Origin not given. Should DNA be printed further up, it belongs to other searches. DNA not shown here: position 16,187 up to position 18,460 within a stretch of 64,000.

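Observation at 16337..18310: Polytopic-membrane B12-radical SAM enzyme as the last gene of the secretion operon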

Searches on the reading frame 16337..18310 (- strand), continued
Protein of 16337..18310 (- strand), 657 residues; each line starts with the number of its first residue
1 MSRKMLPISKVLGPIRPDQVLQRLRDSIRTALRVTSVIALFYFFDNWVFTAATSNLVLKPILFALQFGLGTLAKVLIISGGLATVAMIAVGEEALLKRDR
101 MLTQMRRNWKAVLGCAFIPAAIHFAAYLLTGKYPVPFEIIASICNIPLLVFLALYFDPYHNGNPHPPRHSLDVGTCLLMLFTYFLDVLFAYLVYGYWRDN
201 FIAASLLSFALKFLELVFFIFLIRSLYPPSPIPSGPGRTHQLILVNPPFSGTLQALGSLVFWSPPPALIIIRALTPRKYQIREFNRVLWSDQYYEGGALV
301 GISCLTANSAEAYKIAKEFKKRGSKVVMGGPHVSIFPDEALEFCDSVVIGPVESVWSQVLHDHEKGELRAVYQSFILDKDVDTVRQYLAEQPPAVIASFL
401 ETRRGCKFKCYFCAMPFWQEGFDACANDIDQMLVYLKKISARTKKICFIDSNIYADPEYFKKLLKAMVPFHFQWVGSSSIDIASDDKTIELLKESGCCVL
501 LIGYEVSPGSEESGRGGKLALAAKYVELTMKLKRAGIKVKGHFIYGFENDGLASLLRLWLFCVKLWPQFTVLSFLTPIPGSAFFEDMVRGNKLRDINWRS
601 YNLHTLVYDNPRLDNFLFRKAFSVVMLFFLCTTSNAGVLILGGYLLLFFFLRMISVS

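Call 16: find_related_loci(query=A1, collection=genome_contigs, flank=10000)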
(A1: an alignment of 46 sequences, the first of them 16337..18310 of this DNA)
Query A1 (657 aa) in genome_contigs; peptide patterns used: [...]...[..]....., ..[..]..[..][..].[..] (x = any residue, [..] = any of these).
599 stretches matched a pattern (row limit reached: there are more); 453 encode a relative of the query (tblastn E <= 1e-3); the best 80 are kept; 77 distinct loci.
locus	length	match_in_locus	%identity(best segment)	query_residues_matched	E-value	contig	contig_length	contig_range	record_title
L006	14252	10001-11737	40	74-649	3e-136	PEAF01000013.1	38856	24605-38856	MAG: Candidatus Omnitrophota bacterium isolate MBPbin6 scaffold60, whole genome shotgun sequence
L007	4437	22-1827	38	36-634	1e-134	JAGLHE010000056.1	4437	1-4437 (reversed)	MAG: Candidatus Omnitrophota bacterium isolate RS_10_7 ROV157_10.bin.7.fa_56, whole genome shotgun sequence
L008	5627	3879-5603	38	74-645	8e-131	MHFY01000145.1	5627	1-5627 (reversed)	MAG: Omnitrophica WOR_2 bacterium GWA2_47_8 gwa2_scaffold_67790, whole genome shotgun sequence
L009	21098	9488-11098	42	104-641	3e-128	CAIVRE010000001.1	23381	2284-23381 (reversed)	MAG: Candidatus Omnitrophica bacterium isolate AM-lipid-02-D9_bin-0629 genome assembly, contig: bin-0629:01/34, whole ge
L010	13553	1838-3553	38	74-641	4e-128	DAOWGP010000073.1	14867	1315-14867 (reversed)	MAG TPA_asm: Candidatus Omnitrophota bacterium isolate CSMAG_1994 CSMAG_1994_k141_1954117_length_14867_cov_56.9967, whol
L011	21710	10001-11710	39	74-637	5e-128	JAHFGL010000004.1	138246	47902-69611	MAG: Candidatus Omnitrophota bacterium isolate nzgw314 NODE_178_length_138247_cov_4.604600, whole genome shotgun sequenc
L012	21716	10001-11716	37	74-642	3e-126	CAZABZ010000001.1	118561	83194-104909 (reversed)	MAG TPA_asm: uncultured Planctomycetales bacterium isolate binchicken_co3_599 genome assembly, contig: NODE_331_length_1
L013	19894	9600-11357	37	79-656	1e-128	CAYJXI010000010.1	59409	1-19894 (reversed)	MAG TPA_asm: uncultured Planctomycetales bacterium isolate ERP125453_co1_481 genome assembly, contig: NODE_329_length_59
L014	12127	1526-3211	38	88-648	5e-124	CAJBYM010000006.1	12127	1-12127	MAG: Candidatus Omnitrophica bacterium isolate Loc090907-5m_bin-489 genome assembly, contig: bin-489:006/139, whole geno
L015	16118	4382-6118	39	74-654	3e-124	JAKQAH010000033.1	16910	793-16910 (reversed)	MAG: Candidatus Omnitrophota bacterium isolate USCA_maxbin.193_sub k141_145167, whole genome shotgun sequence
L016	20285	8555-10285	38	72-642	3e-123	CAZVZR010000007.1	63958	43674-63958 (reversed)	MAG TPA_asm: uncultured Planctomycetales bacterium isolate SRP193066_co2_435 genome assembly, contig: NODE_140_length_63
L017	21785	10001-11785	37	62-653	4e-123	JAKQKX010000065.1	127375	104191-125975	MAG: Candidatus Omnitrophota bacterium isolate USDV_maxbin.135_sub k141_1911964, whole genome shotgun sequence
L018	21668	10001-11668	37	74-625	1e-122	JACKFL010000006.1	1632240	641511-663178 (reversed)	MAG: Candidatus Omnitrophota bacterium isolate HK-STAS-OMNI-4 HK-STAS-OMNI-4_6, whole genome shotgun sequence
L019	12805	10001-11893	35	23-650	4e-122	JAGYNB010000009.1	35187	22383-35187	MAG: Candidatus Omnitrophota bacterium isolate M55B134 9, whole genome shotgun sequence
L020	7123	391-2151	37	74-656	1e-121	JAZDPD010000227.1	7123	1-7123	MAG: Candidatus Omnitrophota bacterium isolate MEGAHIT-group-0.817 k141_13585392, whole genome shotgun sequence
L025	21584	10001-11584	39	118-648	1e-119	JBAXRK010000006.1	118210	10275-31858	MAG: Candidatus Omnitrophota bacterium isolate ELA581 MAG581_6, whole genome shotgun sequence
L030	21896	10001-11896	35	20-648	2e-118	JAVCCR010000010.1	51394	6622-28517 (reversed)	MAG: Candidatus Gygaella obscura isolate MAG_3300035698_1934 Ga0374944_274651, whole genome shotgun sequence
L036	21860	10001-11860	36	36-655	9e-115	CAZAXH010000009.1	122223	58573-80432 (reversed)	MAG TPA_asm: uncultured Planctomycetales bacterium isolate binchicken_co117_398 genome assembly, contig: NODE_216_length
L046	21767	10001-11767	35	52-637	5e-108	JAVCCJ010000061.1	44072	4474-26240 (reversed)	MAG: Candidatus Zapsychrus exili isolate MAG_3300035698_1555 Ga0374944_168784, whole genome shotgun sequence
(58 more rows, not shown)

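Call 38: predict_structure(alignment_id=A1)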
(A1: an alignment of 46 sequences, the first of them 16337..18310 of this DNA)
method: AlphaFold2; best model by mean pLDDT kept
length: 657 residues; sequences in the alignment: 46
mean_pLDDT: 88.9   pTM: 0.86
mean pLDDT of the five models: 88.9, 87.9, 86.9, 86.6, 86.6
residues with pLDDT >= 90: 440; 70-90: 166; 50-70: 38; < 50: 13
segments of 3 or more residues with pLDDT < 50: 1-7, 234-237
pLDDT, mean of each block of 10 residues (from residue 1): 42 74 94 91 70 60 80 92 95 89 95 94 92 83 94 89 71 92 94 87 90 96 91 56 93 76 84 93 90 91 94 96 96 95 97 93 97 87 91 91 87 85 75 94 92 93 97 95 97 98 91 87 95 98 95 95 97 93 94 88 91 91 94 97 93 79
secondary structure, 60 per line:
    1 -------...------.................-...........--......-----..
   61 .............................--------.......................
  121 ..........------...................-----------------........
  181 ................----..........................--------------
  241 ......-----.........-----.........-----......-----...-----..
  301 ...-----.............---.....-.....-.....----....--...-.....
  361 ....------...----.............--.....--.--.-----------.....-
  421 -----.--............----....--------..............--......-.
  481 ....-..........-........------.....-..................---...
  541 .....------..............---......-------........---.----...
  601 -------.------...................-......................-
elements in order: H17-33 H35-45 H48-53 H59-89 H98-130 H137-155 H173-196 H201-226 E241-246 H252-260 H266-274 E280-285 E299-303 H309-321 E325-329 H331-335 H337-341 E346-349 H356-364 E371-373 H378-390 H393-397 H415-419 H429-440 E445-448 H457-470 E473-478 H480-484 H486-495 E497-504 H511-515 H517-534 E538-545 H552-565 E569-574 H582-589 H615-633 H635-656

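Call 41: fold_search(model_id=the predicted structure, library=pdb)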
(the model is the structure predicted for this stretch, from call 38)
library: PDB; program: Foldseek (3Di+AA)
matches with E <= 10: 1464; with E <= 0.001: 26
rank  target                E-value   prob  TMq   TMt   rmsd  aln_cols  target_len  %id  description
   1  6fd2_A                7.1e-13  1.00  0.48  0.67   6.3       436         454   17  Radical SAM 1,2-diol dehydratase AprD4 in complex with its substrate paromamine (released 2018-01-17)
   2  6fd2_B                2.1e-12  1.00  0.46  0.65   6.4       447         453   16  Radical SAM 1,2-diol dehydratase AprD4 in complex with its substrate paromamine (released 2018-01-17)
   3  9ccb                  1.3e-11  1.00  0.38  0.57   5.4       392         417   16  X-ray crystal structure of methyl-coenzyme M reductase glutamine methylase (MgmA) from Methanothermobacter marburgensis  (released 2025-01-01)
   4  6wte_A                3.2e-10  1.00  0.42  0.48   6.4       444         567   15  Structure of radical S-adenosylmethionine methyltransferase, TsrM, from Kitasatospora setae with cobalamin and [4Fe-4S (released 2020-12-23)
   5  6wte_B                1.1e-09  1.00  0.41  0.50   7.0       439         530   14  Structure of radical S-adenosylmethionine methyltransferase, TsrM, from Kitasatospora setae with cobalamin and [4Fe-4S (released 2020-12-23)
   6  6wtf_A                3.2e-09  1.00  0.42  0.50   6.7       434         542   15  Structure of radical S-adenosylmethionine methyltransferase, TsrM, from Kitasatospora setae with tryptophan substrate  (released 2020-12-23)
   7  9n1b                  3.2e-09  1.00  0.40  0.42   6.1       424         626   14  Crystal structure of CysS from Corallococcus sp. CA054B with 5'-deoxyadenosine, methionine, and pantetheinylated 3-metho (released 2026-01-28)
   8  9n1d                  4.5e-09  1.00  0.41  0.43   6.0       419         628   14  Crystal structure of CysS from Corallococcus sp. CA054B with 5'-deoxyadenosine and methionine bound (released 2026-01-28)
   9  6wtf_B                6.4e-09  1.00  0.42  0.50   6.8       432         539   15  Structure of radical S-adenosylmethionine methyltransferase, TsrM, from Kitasatospora setae with tryptophan substrate  (released 2020-12-23)
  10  7mjz                  1.2e-08  1.00  0.40  0.56   6.1       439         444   14  The structure of MiaB with pentasulfide bridge (released 2021-09-15)
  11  9n1c                  1.3e-08  1.00  0.38  0.40   6.2       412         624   13  Crystal structure of CysS from Corallococcus sp. CA054B with 5'-deoxyadenosine, methionine, and pantetheinylated 3-ethox (released 2026-01-28)
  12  7mjw_A                1.5e-08  1.00  0.39  0.57   5.4       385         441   14  Methylated MiaB in the complex with 5'-deoxyadenosine, methionine and RNA (released 2021-09-15)
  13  7mjv_A                3.9e-08  1.00  0.39  0.56   5.6       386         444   13  MiaB in the complex with s-adenosylmethionine and RNA (released 2021-09-15)
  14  9a6d_A                2.5e-07  1.00  0.40  0.56   6.2       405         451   15  Integrative model of MTAB-YVFG by crosslinking MS and deep learning (released 2024-09-18)
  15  4jc0_B                3.5e-06  1.00  0.37  0.54   6.7       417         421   13  Crystal structure of Thermotoga maritima holo RimO in complex with pentasulfide, Northeast Structural Genomics Consort (released 2013-04-10)
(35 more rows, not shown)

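Call 42: search_solved_structures(query=A1, max_evalue=0.001)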
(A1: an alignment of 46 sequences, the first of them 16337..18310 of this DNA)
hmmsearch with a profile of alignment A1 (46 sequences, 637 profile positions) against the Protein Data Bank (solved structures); distinct sequences matched with E-value up to 0.001: 2.
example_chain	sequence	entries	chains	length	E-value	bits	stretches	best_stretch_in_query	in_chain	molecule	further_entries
6fd2_B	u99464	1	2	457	7.2e-11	44.7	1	383-595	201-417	Putative apramycin biosynthetic oxidoreductase 4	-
9ccb_A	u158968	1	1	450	6.9e-08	34.9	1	378-422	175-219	Radical SAM core domain-containing protein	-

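Call 44: search_protein_families(library=ncbifam, proteins=[L004:13241-14197:-, L004:11955-13244:-, L004:14228-14866:-, L004:14866-15582:-, L004:15719-16252:-], max_evalue=0.001)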
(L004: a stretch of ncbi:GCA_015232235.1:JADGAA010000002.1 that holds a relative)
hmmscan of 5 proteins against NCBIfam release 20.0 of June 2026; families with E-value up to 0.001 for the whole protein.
L004:13241-14197:- (318 aa): 35 families (the best 25 are shown)
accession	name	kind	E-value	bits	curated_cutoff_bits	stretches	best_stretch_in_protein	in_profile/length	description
NF038332.1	rSAM_rare_HxsC4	exception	4.3e-46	157.6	500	2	15-246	14-249/335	radical SAM protein HxsC4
TIGR03977.1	rSAM_pair_HxsC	equivalog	1.6e-27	96.2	267.9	1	19-242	29-254/292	His-Xaa-Ser system radical SAM maturase HxsC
TIGR03913.1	rad_SAM_trio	equivalog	8.6e-19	67.3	591.75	1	9-232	14-233/477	GDL motif peptide-associated radical SAM/SPASM maturase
TIGR04545.1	rSAM_ahbD_hemeb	equivalog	1.9e-18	67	500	1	21-208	6-190/339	heme b synthase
TIGR04053.2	TIGR04053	equivalog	7.1e-18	65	395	1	24-219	17-212/366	TIGR04053 family radical SAM/SPASM domain-containing protein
NF045574.1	sacti_mat_StsB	exception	4.7e-16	58.7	625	1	17-199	98-275/466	StsB family radical SAM/SPASM domain sactipeptide maturase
NF045646.2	rSAM_Se_TrsS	equivalog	5e-15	55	490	1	18-188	89-261/441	radical SAM (seleno)protein TrsS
TIGR04055.1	rSAM_NirJ2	equivalog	7.4e-15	55.3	500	1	25-208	10-189/326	putative heme d1 biosynthesis radical SAM protein NirJ2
TIGR04466.1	rSAM_BlsE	equivalog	3.5e-14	53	400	1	21-187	9-169/327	cytosylglucuronate decarboxylase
TIGR02668.1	moaA_archaeal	equivalog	7.8e-14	51.3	325.25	1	13-206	8-199/303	GTP 3',8-cyclase MoaA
TIGR02666.1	moaA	equivalog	9.3e-13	47.8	284.05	1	24-204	19-203/336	GTP 3',8-cyclase MoaA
TIGR04051.1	rSAM_NirJ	equivalog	1.1e-12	47.6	515.45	1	24-201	11-184/354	heme d1 biosynthesis radical SAM protein NirJ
NF045702.1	rSAM_GDGT_ether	equivalog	1.4e-12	47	450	1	20-183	91-256/486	tetraether lipid synthase Tes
TIGR04054.1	rSAM_NirJ1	equivalog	3.3e-12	45.7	650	1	17-209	38-226/387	putative heme d1 biosynthesis radical SAM protein NirJ1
TIGR04546.1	rSAM_ahbC_deAc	equivalog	1e-11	44.3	650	1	17-198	41-218/390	12,18-didecarboxysiroheme deacetylase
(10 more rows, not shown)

L004:11955-13244:- (429 aa): 4 families
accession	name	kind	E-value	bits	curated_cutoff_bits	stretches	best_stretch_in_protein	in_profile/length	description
NF011996.0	PRK15452.1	equivalog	3.1e-139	464.7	534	1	3-413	3-431/449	prephenate-dependent tRNA uridine(34) hydroxylase TrhP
NF047963.1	quinone_UbiU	equivalog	2.9e-48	164.7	440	1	6-313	2-316/331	ubiquinone anaerobic biosynthesis protein UbiU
NF047965.1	quinone_UbiV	equivalog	1.4e-13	51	275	1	121-199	112-193/292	ubiquinone anaerobic biosynthesis protein UbiV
NF011991.0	PRK15447.1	equivalog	4.2e-12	46.1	283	1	116-199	110-199/302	U32 family peptidase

L004:14228-14866:- (212 aa): 0 families

L004:14866-15582:- (238 aa): 0 families

L004:15719-16252:- (177 aa): 0 families

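Call 77: search_protein_families(library=pfam, proteins=[L013:7056-9326:+, L036:12799-14826:+, L014:4746-5519:+, L014:4118-4672:-, L014:5532-6188:+, L046:9289-9909:+, L030:9239-9994:+, L030:8769-9218:+, L025:8904-9680:+, L025:12238-13998:+], max_evalue=0.001)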
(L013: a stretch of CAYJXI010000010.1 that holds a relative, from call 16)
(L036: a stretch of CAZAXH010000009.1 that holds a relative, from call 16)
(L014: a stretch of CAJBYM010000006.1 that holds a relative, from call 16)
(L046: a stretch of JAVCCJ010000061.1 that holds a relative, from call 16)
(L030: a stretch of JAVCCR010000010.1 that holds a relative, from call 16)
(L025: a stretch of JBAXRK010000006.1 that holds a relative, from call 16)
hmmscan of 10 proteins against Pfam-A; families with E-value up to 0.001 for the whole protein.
L013:7056-9326:+ (756 aa): 6 families
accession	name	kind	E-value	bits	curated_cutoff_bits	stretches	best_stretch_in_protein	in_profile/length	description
PF02896.24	PEP-utilizers_C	-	1.3e-98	330.2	22.8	1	436-722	5-291/293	PEP-utilising enzyme, PEP-binding domain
PF13185.12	GAF_2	-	1.8e-19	70.8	28.6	1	23-162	2-136/136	GAF domain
PF05524.18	PEP-utilisers_N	-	1.2e-15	58.2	24.4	1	190-310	1-120/121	PEP-utilising enzyme, N-terminal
PF01590.32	GAF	-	1.3e-14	55.3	22.4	1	25-161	2-133/133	GAF domain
PF00391.29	PEP-utilizers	-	4.2e-14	52.4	23.1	1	337-408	3-72/72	PEP-utilising enzyme, mobile domain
PF13492.12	GAF_3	-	5.6e-10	40.2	27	1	24-162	1-128/129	GAF domain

L036:12799-14826:+ (675 aa): 0 families

L014:4746-5519:+ (257 aa): 0 families

L014:4118-4672:- (184 aa): 1 family
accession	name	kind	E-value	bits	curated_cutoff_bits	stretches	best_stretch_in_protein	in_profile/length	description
PF02677.20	QueH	-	1.1e-61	208.5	23.5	1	7-181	1-174/175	Epoxyqueuosine reductase QueH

L014:5532-6188:+ (218 aa): 3 families
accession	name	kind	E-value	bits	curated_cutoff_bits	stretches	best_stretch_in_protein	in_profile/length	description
PF00702.32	Hydrolase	-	2.2e-27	97.1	26.4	1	5-180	2-191/191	haloacid dehalogenase-like hydrolase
PF13419.12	HAD_2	-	4.4e-27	95.8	23.8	1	7-186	1-178/178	Haloacid dehalogenase-like hydrolase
PF12710.13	HAD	-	2.6e-06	28.4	27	1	7-158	1-159/189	haloacid dehalogenase-like hydrolase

L046:9289-9909:+ (206 aa): 0 families

L030:9239-9994:+ (251 aa): 0 families

L030:8769-9218:+ (149 aa): 1 family
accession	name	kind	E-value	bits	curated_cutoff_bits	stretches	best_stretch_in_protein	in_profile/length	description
PF07963.17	N_methyl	-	4.3e-06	26.5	21.2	1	2-25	3-26/27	Prokaryotic N-terminal methylation motif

L025:8904-9680:+ (258 aa): 1 family
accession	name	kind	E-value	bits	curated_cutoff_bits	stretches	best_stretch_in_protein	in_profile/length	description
PF05430.17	Methyltransf_30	-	1e-28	100.2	22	1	135-252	11-122/124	S-adenosyl-L-methionine-dependent methyltransferase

L025:12238-13998:+ (586 aa): 1 family
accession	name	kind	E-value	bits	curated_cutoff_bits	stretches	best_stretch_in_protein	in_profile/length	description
PF04932.20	Wzy_C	-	6.7e-18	65.4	31.7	1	222-355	4-148/149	O-Antigen ligase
